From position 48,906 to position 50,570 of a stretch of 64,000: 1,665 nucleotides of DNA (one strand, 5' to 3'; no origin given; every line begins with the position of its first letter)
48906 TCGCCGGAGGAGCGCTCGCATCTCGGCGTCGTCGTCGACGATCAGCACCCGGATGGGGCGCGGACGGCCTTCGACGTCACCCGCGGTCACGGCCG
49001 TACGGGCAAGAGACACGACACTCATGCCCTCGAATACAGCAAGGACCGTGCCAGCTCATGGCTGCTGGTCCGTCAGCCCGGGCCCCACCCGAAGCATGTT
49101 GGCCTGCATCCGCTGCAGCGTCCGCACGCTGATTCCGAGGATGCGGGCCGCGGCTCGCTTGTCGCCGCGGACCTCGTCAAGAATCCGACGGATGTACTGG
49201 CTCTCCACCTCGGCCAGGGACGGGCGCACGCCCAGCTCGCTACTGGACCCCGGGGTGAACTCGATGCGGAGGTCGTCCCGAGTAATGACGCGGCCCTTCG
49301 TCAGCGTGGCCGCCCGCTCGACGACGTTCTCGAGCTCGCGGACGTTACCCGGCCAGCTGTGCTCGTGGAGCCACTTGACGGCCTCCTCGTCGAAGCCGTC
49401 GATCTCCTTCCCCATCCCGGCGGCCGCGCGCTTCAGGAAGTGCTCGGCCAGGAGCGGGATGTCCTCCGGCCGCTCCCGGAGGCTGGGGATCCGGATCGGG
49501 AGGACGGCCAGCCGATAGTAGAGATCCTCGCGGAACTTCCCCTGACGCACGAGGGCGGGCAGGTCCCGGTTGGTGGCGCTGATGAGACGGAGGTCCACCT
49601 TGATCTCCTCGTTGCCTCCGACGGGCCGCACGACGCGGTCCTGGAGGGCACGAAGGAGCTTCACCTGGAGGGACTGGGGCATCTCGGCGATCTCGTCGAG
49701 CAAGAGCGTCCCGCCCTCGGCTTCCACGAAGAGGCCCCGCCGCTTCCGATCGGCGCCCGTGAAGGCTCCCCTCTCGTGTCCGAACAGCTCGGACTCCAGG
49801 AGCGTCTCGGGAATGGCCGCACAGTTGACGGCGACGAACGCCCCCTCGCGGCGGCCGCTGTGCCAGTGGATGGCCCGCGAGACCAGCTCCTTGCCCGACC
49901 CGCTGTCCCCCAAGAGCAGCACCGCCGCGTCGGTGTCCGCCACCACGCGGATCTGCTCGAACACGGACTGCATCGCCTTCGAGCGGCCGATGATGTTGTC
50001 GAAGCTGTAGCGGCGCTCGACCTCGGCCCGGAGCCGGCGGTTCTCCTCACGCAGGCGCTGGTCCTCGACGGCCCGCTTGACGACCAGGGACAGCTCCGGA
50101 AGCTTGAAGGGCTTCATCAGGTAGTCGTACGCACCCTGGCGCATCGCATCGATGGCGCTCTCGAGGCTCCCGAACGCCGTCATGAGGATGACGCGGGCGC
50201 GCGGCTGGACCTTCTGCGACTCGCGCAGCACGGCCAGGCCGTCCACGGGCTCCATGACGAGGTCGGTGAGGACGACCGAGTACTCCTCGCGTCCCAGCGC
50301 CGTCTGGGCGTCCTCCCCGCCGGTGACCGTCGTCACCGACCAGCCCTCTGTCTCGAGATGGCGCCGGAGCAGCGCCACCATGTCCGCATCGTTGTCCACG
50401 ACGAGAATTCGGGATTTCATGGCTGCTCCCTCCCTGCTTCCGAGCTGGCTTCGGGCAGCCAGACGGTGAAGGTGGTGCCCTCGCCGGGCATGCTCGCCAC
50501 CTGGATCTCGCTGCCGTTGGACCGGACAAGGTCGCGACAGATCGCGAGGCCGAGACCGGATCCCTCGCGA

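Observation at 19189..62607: Apparent sigma-54-driven general-stress/osmoprotection regulon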

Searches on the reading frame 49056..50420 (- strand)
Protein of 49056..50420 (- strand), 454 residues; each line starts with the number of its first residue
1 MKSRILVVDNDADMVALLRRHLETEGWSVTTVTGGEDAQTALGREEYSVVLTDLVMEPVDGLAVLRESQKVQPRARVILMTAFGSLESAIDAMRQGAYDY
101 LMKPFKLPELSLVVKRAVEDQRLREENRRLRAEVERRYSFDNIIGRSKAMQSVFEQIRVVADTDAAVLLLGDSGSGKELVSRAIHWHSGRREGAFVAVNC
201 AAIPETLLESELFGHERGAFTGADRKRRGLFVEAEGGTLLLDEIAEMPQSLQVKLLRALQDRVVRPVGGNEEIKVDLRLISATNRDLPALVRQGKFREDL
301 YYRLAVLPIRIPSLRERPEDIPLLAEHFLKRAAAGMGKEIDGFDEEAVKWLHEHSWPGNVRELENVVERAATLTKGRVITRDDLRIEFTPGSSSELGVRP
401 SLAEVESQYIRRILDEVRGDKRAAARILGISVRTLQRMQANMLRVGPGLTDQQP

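Call 11: search_protein_families(library=pfam, proteins=[window:49056-50420:-], max_evalue=0.01)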
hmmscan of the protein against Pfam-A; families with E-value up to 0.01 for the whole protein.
window:49056-50420:- (454 aa): 9 families
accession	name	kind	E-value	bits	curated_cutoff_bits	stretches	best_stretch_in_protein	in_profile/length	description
PF00158.32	Sigma54_activat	-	9.5e-71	237.3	20.2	1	143-309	1-167/168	Sigma-54 interaction domain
PF25601.1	AAA_lid_14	-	9.6e-28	96.3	27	1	315-394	1-80/87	AAA+ ATPase lid domain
PF14532.12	Sigma54_activ_2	-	3.8e-23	82.7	25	1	144-314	1-138/138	Sigma-54 interaction domain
PF00072.30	Response_reg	-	6.8e-23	81.4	30.2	1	5-112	1-108/111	Response regulator receiver domain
PF02954.25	HTH_8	-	1.5e-08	34.6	22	1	401-437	1-37/42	Bacterial regulatory protein, Fis family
PF07728.20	AAA_5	-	5.9e-08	33.3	22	1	167-285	2-123/139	AAA domain (dynein-related subfamily)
PF13191.12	AAA_16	-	0.00013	22.9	32.6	1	143-219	2-85/167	AAA ATPase domain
PF20432.4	Xre-like-HTH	-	0.00079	20.1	25.8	1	405-441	10-46/63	Antitoxin Xre-like helix-turn-helix domain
PF01078.27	Mg_chelatase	-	0.0039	17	20.3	0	222-283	93-156/207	Magnesium chelatase, subunit ChlI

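Call 14: find_encoding_contigs(protein=window:49056-50420:-, flank=10000, max_places=6)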
Protein window:49056-50420:- (454 aa): no gene with exactly this product is on record in the collection.
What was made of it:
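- Tried and rejected: Exact look-up of the window's activator in the assembly index: not on record (call 14).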

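Call 17: find_related_loci(query=window:49056-50420:-, collection=genome_contigs, flank=10000)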
Query window:49056-50420:- (454 aa) in genome_contigs; peptide patterns used: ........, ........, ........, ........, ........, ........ (x = any residue, [..] = any of these).
600 stretches matched a pattern (row limit reached: there are more); 600 encode a relative of the query (tblastn E <= 1e-3); the best 80 are kept; 80 distinct loci.
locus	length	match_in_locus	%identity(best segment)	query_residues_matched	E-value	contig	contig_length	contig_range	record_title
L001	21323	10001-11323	47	1-436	2e-123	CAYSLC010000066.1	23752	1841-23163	MAG TPA_asm: uncultured Desulfobacteraceae bacterium isolate binchicken_co15_57 genome assembly, contig: NODE_1017_lengt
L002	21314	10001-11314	48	2-436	1e-122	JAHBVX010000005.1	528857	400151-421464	MAG: Polyangiaceae bacterium isolate ACE_MYX3 MYX3_5, whole genome shotgun sequence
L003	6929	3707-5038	46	2-437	6e-122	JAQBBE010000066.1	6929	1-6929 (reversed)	MAG: Desulfobacterales bacterium isolate MAG_345_bin-03 345_bin-03_ctg-066, whole genome shotgun sequence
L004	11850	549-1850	46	4-435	8e-121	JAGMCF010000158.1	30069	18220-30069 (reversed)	MAG: Candidatus Cloacimonadota bacterium isolate RS_16_45 ZL425.bin.45.fa_158, whole genome shotgun sequence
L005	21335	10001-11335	44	5-437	9e-120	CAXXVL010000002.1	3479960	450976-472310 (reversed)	MAG: Smithellaceae bacterium isolate ea3e3a57-e723-42e2-b213-d72c633126af genome assembly, contig: contig_2, whole genom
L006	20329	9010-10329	45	1-437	6e-120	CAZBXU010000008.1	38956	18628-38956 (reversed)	MAG TPA_asm: uncultured Spirochaetaceae bacterium isolate SRP214966_co5_300 genome assembly, contig: NODE_599_length_389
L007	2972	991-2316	46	2-437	4e-124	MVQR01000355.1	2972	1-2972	MAG: Syntrophus sp. PtaB.Bin001 A4E66_contig000355, whole genome shotgun sequence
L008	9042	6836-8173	48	2-443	2e-126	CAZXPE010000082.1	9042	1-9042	MAG TPA_asm: uncultured bacterium isolate SRP090828_co1_86 genome assembly, contig: NODE_1530_length_9042_cov_9.100256,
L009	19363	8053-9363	47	5-430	7e-119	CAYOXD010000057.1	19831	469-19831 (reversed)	MAG TPA_asm: uncultured Desulfobacterales bacterium isolate binchicken_co224_209 genome assembly, contig: NODE_2475_leng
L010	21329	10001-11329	47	1-437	3e-117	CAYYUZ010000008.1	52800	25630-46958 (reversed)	MAG TPA_asm: uncultured Spirochaetales bacterium isolate binchicken_co54_357 genome assembly, contig: NODE_1050_length_5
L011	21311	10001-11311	43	5-437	2e-116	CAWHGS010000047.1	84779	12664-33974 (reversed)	MAG: uncultured delta proteobacterium isolate MFD00709.bin.2.5 genome assembly, contig: contig_75601, whole genome shotg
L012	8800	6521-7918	45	1-454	4e-117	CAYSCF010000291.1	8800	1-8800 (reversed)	MAG TPA_asm: uncultured Sandaracinaceae bacterium isolate binchicken_co54_31 genome assembly, contig: NODE_14557_length_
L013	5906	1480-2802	46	4-436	9e-117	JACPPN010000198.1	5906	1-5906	MAG: Acidobacteria bacterium isolate NC_groundwater_628_Ag_B-0.1um_65_34 B_1_S1_Biohub_coassembly_k141_2489270, whole ge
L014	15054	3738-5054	44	2-437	2e-116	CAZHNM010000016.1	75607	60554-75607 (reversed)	MAG TPA_asm: uncultured Brevinematales bacterium isolate binchicken_co3_610 genome assembly, contig: NODE_890_length_756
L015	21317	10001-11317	44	4-435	2e-116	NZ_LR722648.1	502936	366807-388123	Buttiauxella massiliensis strain Marseille-P9829, whole genome shotgun sequence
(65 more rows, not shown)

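Call 18: find_homologous_proteins(query=window:49056-50420:-, max_evalue=1e-50)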
Query window:49056-50420:- (454 aa): 7998 proteins with E <= 1e-50 among 8000 candidates; the best 120 are listed.
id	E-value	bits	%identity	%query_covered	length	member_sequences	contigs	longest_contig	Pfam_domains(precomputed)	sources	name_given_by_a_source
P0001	3.9e-281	951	97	100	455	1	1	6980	PF00158.33,PF25601.2,PF02954.26,PF14532.13,PF07728.21,PF00072.31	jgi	jgi:DNA-binding NtrC family response regulator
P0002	8.4e-280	946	96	100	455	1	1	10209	PF00158.33,PF25601.2,PF02954.26,PF14532.13,PF07728.21,PF00072.31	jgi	jgi:DNA-binding NtrC family response regulator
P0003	2.1e-276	935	94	100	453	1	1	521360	PF00158.33,PF25601.2,PF02954.26,PF14532.13,PF07728.21,PF00072.31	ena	-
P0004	5.7e-276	934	94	100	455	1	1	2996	PF00158.33,PF25601.2,PF02954.26,PF14532.13,PF07728.21,PF00072.31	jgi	jgi:two-component system response regulator HydG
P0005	1.2e-275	933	94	100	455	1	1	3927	PF00158.33,PF25601.2,PF02954.26,PF14532.13,PF07728.21,PF00072.31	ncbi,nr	ncbi:MAG TPA: sigma-54 dependent transcriptional regulator [Methylomirabilota bacterium]|nr:sigma-54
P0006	2.1e-275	932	94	100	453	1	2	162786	PF00158.33,PF25601.2,PF02954.26,PF14532.13,PF07728.21,PF00072.31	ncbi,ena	-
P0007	8.4e-275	930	93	100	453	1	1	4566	PF00158.33,PF25601.2,PF02954.26,PF14532.13,PF07728.21,PF00072.31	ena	-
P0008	9.1e-275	930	94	100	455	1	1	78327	PF00158.33,PF25601.2,PF02954.26,PF14532.13,PF07728.21,PF00072.31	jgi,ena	jgi:DNA-binding NtrC family response regulator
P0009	1.1e-274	929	94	100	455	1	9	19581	PF00158.33,PF25601.2,PF02954.26,PF14532.13,PF07728.21,PF00072.31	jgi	jgi:two-component system, NtrC family, response regulator HydG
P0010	3.2e-274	928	94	100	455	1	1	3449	PF00158.33,PF25601.2,PF02954.26,PF14532.13,PF07728.21,PF00072.31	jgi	jgi:DNA-binding NtrC family response regulator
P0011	4.4e-274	927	94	100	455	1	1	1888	PF00158.33,PF25601.2,PF02954.26,PF14532.13,PF07728.21,PF00072.31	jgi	jgi:two-component system, NtrC family, response regulator HydG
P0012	5.0e-274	927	94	100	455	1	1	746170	PF00158.33,PF25601.2,PF02954.26,PF14532.13,PF07728.21,PF00072.31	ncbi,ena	-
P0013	5.4e-274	927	94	100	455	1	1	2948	PF00158.33,PF25601.2,PF02954.26,PF14532.13,PF07728.21,PF00072.31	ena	-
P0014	6.1e-274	927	94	100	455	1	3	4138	PF00158.33,PF25601.2,PF02954.26,PF14532.13,PF07728.21,PF00072.31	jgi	jgi:two-component system, NtrC family, response regulator HydG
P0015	6.1e-274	927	94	100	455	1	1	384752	PF00158.33,PF25601.2,PF02954.26,PF14532.13,PF07728.21,PF00072.31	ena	-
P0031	1.4e-265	899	91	99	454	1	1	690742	PF00158.33,PF25601.2,PF02954.26,PF14532.13,PF07728.21,PF00072.31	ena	-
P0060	1.4e-228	778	79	99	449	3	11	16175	PF00158.33,PF25601.2,PF02954.26,PF14532.13,PF07728.21,PF00072.31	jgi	jgi:DNA-binding NtrC family response regulator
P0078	1.1e-214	732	75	98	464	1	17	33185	PF00158.33,PF25601.2,PF02954.26,PF14532.13,PF07728.21,PF00072.31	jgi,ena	-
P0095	8.3e-211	719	74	98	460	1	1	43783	PF00158.33,PF25601.2,PF02954.26,PF14532.13,PF07728.21,PF00072.31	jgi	jgi:DNA-binding NtrC family response regulator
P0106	7.9e-207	706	72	97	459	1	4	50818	PF00158.33,PF25601.2,PF02954.26,PF14532.13,PF07728.21,PF00072.31,PF01078.28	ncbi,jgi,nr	ncbi:MAG TPA: sigma-54 dependent transcriptional regulator [Methylomirabilota bacterium]|jgi:DNA-bin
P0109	1.9e-206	705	73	97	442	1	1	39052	PF00158.33,PF25601.2,PF02954.26,PF14532.13,PF07728.21,PF00072.31,PF01078.28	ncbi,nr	ncbi:MAG: sigma-54-dependent Fis family transcriptional regulator [Candidatus Rokubacteria bacterium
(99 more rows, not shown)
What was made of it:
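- Methylomirabilota carry many NtrC-family paralogues (calls 17, 18).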

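Call 19: find_encoding_contigs(protein=P0003, flank=10000, max_places=2)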
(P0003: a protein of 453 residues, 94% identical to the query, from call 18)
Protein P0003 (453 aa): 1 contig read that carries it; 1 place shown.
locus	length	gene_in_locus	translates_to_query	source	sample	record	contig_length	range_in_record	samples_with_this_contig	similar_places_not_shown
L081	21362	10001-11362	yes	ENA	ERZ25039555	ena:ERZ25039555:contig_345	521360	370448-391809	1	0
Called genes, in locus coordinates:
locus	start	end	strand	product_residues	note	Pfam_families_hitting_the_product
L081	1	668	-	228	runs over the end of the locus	PF01435:Peptidase_M48, PF10463:Peptidase_U49 (weak)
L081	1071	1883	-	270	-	PF04454:Linocin_M18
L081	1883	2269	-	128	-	PF22277:EncFtn-like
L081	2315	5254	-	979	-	PF00128:Alpha-amylase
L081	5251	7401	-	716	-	PF02922:CBM_48, PF00128:Alpha-amylase (weak), PF21331:Isoamylase_C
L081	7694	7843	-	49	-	-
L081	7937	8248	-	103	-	-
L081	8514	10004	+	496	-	PF00672:HAMP, PF00512:HisKA, PF02518:HATPase_c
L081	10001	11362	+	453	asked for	PF00072:Response_reg, PF00158:Sigma54_activat, PF14532:Sigma54_activ_2, PF07728:AAA_5, PF25601:AAA_lid_14, PF02954:HTH_8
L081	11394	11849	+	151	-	PF00072:Response_reg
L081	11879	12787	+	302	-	PF14907:NTP_transf_5 (weak)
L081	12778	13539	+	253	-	PF00149:Metallophos, PF12850:Metallophos_2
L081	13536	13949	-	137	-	-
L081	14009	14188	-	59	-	-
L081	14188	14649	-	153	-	PF03479:PCC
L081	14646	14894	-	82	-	-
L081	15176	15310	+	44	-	-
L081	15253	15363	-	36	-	-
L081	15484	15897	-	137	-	-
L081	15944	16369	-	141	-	PF01258:zf-dskA_traR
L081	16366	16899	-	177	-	-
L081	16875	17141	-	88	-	PF07332:Phage_holin_3_6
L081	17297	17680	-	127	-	-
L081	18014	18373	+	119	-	-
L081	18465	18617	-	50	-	PF11752:DUF3309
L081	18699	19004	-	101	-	PF04972:BON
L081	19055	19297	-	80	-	PF05532:CsbD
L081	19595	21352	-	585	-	PF01594:AI-2E_transport, PF02607:B12-binding_2 (faint)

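Call 20: find_encoding_contigs(protein=P0031, flank=10000, max_places=2)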
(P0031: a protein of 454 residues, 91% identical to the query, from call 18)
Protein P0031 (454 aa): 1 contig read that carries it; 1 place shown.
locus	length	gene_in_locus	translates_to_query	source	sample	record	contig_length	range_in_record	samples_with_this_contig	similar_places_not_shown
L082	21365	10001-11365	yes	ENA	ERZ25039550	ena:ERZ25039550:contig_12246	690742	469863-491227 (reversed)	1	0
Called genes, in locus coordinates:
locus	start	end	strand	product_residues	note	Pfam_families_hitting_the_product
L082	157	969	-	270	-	PF04454:Linocin_M18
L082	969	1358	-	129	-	PF22277:EncFtn-like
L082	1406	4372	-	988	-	PF00128:Alpha-amylase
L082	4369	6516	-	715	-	PF02922:CBM_48, PF00128:Alpha-amylase, PF21331:Isoamylase_C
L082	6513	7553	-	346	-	PF00483:NTP_transferase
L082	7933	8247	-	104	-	PF12779:WXXGXW (weak)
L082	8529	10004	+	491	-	PF00672:HAMP, PF00512:HisKA, PF02518:HATPase_c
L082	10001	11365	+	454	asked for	PF00072:Response_reg, PF00158:Sigma54_activat, PF14532:Sigma54_activ_2, PF07728:AAA_5, PF25601:AAA_lid_14, PF02954:HTH_8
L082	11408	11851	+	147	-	PF06490:FleQ (weak), PF00072:Response_reg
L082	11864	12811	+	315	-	-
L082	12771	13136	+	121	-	PF00149:Metallophos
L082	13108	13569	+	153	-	-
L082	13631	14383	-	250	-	-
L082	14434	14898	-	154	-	-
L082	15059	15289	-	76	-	-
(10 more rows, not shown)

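Call 21: find_encoding_contigs(protein=P0095, flank=10000, max_places=2)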
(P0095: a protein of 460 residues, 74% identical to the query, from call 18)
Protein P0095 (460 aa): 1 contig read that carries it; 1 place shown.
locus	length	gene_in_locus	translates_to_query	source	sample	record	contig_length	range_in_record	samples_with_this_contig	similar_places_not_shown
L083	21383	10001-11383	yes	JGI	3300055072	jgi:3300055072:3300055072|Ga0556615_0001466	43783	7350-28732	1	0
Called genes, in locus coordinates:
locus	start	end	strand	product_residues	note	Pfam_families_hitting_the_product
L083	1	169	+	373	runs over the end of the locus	PF00753:Lactamase_B (faint), PF13483:Lactamase_B_3, PF12706:Lactamase_B_2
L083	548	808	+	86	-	-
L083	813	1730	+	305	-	PF01435:Peptidase_M48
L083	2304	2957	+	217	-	-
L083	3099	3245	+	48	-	PF11295:DUF3096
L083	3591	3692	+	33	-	-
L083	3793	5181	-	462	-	PF13091:PLDc_2 (weak), PF00614:PLDc (faint), PF13091:PLDc_2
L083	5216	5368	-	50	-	-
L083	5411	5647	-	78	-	PF05532:CsbD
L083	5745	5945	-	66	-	PF05639:Pup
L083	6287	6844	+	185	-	-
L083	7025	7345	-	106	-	-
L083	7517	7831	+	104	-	PF10685:KGG (faint)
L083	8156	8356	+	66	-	-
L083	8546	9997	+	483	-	PF00672:HAMP, PF00512:HisKA (weak), PF02518:HATPase_c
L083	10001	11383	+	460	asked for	PF00072:Response_reg, PF00158:Sigma54_activat, PF14532:Sigma54_activ_2, PF07728:AAA_5 (weak), PF25601:AAA_lid_14, PF02954:HTH_8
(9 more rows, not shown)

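Call 22: find_encoding_contigs(protein=P0106, flank=10000, max_places=2)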
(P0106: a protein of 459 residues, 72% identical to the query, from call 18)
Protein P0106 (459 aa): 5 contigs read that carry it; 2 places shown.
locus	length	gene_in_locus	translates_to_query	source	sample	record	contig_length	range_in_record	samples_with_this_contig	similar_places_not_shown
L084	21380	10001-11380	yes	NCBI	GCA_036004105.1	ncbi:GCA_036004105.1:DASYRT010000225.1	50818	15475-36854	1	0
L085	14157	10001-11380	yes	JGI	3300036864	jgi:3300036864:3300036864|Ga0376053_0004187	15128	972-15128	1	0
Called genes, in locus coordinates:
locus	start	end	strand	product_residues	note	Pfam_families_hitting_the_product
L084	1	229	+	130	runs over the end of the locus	PF01042:Ribonuc_L-PSP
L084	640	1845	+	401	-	PF02515:CoA_transf_3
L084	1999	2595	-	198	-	-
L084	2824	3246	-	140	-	PF00571:CBS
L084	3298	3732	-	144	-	-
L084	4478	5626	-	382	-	PF18845:baeRF_family3, PF18848:baeRF_family6, PF18849:baeRF_family7, PF18851:baeRF_family8, PF18855:baeRF_family11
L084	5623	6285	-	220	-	PF02482:Ribosomal_S30AE, PF00313:CSD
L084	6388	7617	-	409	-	PF04773:FecR (faint), PF07076:DUF1344 (faint), PF11604:CusF_Ec (faint)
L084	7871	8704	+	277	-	PF11306:DUF3108 (weak)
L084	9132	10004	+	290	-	PF00512:HisKA (weak), PF02518:HATPase_c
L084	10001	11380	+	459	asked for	PF00072:Response_reg, PF00158:Sigma54_activat, PF01078:Mg_chelatase (faint), PF14532:Sigma54_activ_2, PF07728:AAA_5, PF25601:AAA_lid_14, PF02954:HTH_8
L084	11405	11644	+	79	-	-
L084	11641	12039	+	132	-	-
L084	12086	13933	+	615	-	PF01594:AI-2E_transport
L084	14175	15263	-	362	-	PF13483:Lactamase_B_3, PF12706:Lactamase_B_2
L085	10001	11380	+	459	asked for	PF00072:Response_reg, PF00158:Sigma54_activat, PF01078:Mg_chelatase (faint), PF14532:Sigma54_activ_2, PF07728:AAA_5, PF25601:AAA_lid_14, PF02954:HTH_8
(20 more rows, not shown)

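Call 37: find_encoding_contigs(protein=P0078, flank=10000, max_places=1)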
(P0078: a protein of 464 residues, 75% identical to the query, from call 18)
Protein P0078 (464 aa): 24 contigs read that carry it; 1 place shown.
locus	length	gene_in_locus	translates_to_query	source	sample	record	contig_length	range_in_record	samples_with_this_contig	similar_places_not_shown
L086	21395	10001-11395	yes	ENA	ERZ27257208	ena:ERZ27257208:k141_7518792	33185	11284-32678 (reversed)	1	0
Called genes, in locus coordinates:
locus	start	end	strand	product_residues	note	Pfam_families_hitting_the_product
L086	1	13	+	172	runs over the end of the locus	?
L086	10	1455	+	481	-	PF01979:Amidohydro_1, PF07969:Amidohydro_3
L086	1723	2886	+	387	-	PF02515:CoA_transf_3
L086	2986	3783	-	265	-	PF00005:ABC_tran, PF02463:SMC_N (weak), PF13304:AAA_21 (faint)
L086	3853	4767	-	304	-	PF02653:BPD_transp_2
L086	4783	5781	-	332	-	PF00296:Bac_luciferase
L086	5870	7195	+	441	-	PF20695:UbiD_N, PF01977:UbiD, PF20696:UbiD_C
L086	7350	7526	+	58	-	-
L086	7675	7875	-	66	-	-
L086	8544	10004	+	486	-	PF00672:HAMP, PF00512:HisKA, PF02518:HATPase_c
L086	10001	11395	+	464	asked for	PF00072:Response_reg, PF00158:Sigma54_activat, PF14532:Sigma54_activ_2, PF07728:AAA_5 (weak), PF25601:AAA_lid_14, PF02954:HTH_8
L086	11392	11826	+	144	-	PF00072:Response_reg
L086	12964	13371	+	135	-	-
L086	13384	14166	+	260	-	PF00149:Metallophos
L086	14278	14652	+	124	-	PF23198:PDE8A_N (weak), PF00072:Response_reg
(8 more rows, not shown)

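Call 38: find_encoding_contigs(protein=P0109, flank=10000, max_places=1)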
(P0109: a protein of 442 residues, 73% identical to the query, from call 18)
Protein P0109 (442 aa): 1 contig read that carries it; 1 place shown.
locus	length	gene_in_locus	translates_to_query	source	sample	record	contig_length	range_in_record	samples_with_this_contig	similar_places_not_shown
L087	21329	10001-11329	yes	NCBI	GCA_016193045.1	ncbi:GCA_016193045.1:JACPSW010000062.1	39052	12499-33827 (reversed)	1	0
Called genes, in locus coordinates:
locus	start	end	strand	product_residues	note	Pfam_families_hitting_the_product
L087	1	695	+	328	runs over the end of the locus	PF01699:Na_Ca_ex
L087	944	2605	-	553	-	PF00361:Proton_antipo_M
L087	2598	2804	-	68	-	-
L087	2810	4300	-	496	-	PF00361:Proton_antipo_M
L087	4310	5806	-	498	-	PF00361:Proton_antipo_M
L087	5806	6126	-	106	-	PF00420:Oxidored_q2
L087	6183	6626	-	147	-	PF04039:MnhB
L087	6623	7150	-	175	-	PF13244:MbhD, PF00499:Oxidored_q3 (weak), PF20501:MbhE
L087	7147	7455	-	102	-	PF03334:PhaG_MnhG_YufB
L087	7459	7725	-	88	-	PF04066:MrpF_PhaF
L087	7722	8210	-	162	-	PF01899:MNHE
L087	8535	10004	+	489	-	PF00672:HAMP, PF00512:HisKA, PF02518:HATPase_c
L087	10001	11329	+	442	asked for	PF00072:Response_reg, PF01078:Mg_chelatase (faint), PF00158:Sigma54_activat, PF14532:Sigma54_activ_2, PF07728:AAA_5 (weak), PF25601:AAA_lid_14, PF02954:HTH_8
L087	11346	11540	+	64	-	-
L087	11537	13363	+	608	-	PF02922:CBM_48, PF00128:Alpha-amylase, PF11941:DUF3459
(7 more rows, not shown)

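Call 39: find_encoding_contigs(protein=P0060, flank=10000, max_places=1)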
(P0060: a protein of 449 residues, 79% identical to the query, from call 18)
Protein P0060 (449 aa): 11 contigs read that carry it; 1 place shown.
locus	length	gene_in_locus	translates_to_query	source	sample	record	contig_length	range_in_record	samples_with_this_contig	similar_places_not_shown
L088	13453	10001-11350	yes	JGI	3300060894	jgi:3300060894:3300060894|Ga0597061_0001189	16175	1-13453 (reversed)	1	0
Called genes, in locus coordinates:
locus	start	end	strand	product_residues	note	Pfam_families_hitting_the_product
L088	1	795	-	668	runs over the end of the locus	PF11896:GlgE_dom_N_S, PF00128:Alpha-amylase (weak), PF21702:GLGE_C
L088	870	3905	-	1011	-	PF00128:Alpha-amylase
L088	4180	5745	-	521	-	PF00672:HAMP, PF00512:HisKA, PF02518:HATPase_c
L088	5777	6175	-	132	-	PF00072:Response_reg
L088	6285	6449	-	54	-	-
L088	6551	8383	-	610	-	PF02922:CBM_48 (weak), PF00128:Alpha-amylase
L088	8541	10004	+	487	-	PF00672:HAMP, PF00512:HisKA, PF02518:HATPase_c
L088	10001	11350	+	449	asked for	PF00072:Response_reg, PF00158:Sigma54_activat, PF14532:Sigma54_activ_2, PF07728:AAA_5 (weak), PF25601:AAA_lid_14, PF02954:HTH_8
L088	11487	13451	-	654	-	?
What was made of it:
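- Orthologous activators sit beside treZ/treY/glgX, an Mrp antiporter, MscS, TrkA_C, HSP20, encapsulin and a hibernation factor (calls 21, 22, 38, 39).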
